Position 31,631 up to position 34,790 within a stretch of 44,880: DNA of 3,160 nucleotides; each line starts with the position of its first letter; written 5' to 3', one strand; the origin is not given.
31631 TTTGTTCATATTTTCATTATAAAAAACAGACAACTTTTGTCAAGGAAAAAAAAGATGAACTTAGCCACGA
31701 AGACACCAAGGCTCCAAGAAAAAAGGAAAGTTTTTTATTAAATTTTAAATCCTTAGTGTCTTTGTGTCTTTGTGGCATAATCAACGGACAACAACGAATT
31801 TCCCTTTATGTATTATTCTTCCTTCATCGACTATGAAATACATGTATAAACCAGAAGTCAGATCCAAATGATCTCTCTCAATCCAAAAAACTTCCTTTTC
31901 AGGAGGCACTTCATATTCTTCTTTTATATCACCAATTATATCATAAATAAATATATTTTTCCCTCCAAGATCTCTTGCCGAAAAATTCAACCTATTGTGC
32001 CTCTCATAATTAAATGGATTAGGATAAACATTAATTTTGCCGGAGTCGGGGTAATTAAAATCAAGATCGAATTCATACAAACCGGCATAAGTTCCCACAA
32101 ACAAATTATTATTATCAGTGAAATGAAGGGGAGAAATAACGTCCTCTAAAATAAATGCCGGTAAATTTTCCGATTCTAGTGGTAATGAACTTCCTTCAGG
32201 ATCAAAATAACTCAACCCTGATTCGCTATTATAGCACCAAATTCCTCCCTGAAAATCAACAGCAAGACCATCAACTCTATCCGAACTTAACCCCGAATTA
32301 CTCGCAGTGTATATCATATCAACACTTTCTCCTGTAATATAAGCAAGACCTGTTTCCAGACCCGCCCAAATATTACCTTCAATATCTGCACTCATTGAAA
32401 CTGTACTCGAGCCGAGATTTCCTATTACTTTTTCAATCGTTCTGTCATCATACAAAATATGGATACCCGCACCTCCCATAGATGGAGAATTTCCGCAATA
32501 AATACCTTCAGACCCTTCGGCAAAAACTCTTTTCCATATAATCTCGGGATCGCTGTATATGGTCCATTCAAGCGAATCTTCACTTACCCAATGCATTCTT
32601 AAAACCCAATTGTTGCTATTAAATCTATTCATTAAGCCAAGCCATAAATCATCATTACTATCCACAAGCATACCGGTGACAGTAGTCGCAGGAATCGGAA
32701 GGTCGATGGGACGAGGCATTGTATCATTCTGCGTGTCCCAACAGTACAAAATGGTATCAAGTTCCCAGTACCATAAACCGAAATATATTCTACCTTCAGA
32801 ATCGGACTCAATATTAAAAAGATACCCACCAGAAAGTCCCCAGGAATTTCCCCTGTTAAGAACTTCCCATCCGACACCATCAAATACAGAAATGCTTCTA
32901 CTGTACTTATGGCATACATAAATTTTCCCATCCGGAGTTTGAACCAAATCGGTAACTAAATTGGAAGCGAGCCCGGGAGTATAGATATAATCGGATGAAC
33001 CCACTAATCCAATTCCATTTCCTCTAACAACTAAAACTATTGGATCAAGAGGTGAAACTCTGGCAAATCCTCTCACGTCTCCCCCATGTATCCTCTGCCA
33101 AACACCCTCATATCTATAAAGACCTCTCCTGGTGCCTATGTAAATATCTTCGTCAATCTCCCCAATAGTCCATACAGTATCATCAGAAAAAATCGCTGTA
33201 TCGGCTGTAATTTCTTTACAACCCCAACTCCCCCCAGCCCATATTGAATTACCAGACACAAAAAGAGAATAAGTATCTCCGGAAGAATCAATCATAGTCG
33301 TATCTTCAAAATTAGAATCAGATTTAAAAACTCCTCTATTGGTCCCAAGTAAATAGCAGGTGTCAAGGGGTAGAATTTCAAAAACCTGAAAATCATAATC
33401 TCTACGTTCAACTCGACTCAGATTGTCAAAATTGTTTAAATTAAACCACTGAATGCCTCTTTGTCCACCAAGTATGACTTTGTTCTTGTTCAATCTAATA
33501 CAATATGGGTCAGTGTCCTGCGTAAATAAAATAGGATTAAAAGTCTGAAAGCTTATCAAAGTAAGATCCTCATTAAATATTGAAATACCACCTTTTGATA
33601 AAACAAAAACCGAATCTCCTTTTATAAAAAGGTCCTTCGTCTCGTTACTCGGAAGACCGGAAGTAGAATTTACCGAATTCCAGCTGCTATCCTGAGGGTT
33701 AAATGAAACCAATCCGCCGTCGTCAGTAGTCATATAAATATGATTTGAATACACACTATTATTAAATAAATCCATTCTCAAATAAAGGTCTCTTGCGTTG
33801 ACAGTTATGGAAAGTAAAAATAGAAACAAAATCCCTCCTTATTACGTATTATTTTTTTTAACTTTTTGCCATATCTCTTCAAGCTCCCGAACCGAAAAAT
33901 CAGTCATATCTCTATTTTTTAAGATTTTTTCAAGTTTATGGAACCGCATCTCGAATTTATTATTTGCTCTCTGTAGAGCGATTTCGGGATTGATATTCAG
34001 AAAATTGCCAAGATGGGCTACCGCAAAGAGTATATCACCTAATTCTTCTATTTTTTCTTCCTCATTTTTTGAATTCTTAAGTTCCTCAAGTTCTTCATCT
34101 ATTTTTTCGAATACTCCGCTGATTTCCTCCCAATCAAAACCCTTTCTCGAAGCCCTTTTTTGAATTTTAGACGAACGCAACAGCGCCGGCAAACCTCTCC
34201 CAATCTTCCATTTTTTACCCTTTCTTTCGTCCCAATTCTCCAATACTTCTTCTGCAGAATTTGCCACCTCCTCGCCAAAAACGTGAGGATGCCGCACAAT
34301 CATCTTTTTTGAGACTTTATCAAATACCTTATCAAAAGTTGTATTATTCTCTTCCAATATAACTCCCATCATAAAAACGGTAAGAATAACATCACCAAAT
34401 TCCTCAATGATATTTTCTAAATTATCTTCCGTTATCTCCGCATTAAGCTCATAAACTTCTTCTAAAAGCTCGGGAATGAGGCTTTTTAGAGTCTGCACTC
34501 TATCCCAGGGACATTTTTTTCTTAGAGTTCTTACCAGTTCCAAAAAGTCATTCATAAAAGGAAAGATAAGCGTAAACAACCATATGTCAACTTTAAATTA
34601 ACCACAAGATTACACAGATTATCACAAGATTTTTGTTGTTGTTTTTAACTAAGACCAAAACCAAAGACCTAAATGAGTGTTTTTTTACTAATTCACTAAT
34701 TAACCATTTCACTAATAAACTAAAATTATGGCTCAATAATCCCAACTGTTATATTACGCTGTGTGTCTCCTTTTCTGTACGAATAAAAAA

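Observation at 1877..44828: Non-palindromic RCCAC-word mosaic repeats occupy essentially every long intergenic gap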

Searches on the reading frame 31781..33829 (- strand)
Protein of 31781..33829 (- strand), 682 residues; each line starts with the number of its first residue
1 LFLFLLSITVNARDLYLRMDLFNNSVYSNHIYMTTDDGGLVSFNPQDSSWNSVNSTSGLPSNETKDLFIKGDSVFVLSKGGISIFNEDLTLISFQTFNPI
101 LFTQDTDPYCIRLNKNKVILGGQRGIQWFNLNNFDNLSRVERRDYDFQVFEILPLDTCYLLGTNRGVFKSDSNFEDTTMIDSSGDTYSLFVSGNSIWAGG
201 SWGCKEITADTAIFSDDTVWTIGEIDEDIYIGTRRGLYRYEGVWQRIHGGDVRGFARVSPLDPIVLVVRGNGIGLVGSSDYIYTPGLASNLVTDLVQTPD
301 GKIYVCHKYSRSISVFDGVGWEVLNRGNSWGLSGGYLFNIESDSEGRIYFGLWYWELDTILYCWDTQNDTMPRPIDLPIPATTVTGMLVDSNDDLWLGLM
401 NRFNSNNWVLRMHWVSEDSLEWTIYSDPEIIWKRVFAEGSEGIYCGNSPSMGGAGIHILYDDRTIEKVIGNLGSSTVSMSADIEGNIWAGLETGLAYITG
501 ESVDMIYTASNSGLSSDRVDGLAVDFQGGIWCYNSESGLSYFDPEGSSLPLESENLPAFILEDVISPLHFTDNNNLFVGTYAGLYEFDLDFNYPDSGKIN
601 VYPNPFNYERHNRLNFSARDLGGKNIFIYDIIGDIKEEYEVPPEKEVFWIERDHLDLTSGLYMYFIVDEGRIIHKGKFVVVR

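Call 6: search_protein_families(library=ncbifam, proteins=[window:31781-33829:-])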
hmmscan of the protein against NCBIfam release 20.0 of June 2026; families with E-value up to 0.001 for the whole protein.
window:31781-33829:- (682 aa): 1 family
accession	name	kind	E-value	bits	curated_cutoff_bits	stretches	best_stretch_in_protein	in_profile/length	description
TIGR04183.1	Por_Secre_tail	domain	0.00021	21.2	23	1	601-680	1-71/72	T9SS type A sorting domain-containing protein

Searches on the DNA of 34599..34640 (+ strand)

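Call 35: search_dna_similar(query=window:34599-34640:+, collection=plasmids, mode=distant, max_evalue=0.01, max_rows=20)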
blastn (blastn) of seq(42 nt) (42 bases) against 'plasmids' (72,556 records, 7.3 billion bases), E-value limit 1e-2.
No match.

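Call 36: search_dna_similar(query=window:34599-34640:+, collection=phages, mode=distant, max_evalue=0.01, max_rows=20)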
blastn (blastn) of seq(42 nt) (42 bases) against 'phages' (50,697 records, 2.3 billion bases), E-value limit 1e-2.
Records with a match: 1; places in all: 1; records where one place covers at least 80% of the query: 0.
Best place of each record, by identity: 90-95% 1.
By first word of the organism name: Bacteriophage 1.
By host as written in the record: - 1.
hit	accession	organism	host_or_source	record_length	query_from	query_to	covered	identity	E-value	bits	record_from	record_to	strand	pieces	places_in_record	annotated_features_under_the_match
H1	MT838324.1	Bacteriophage sp.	human fecal samples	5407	3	35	79%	93.9%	1e-3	45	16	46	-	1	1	record has no annotation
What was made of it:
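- Tried and rejected: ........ phages: one marginal 33-nt hit in MT838324 (calls 35, 36).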
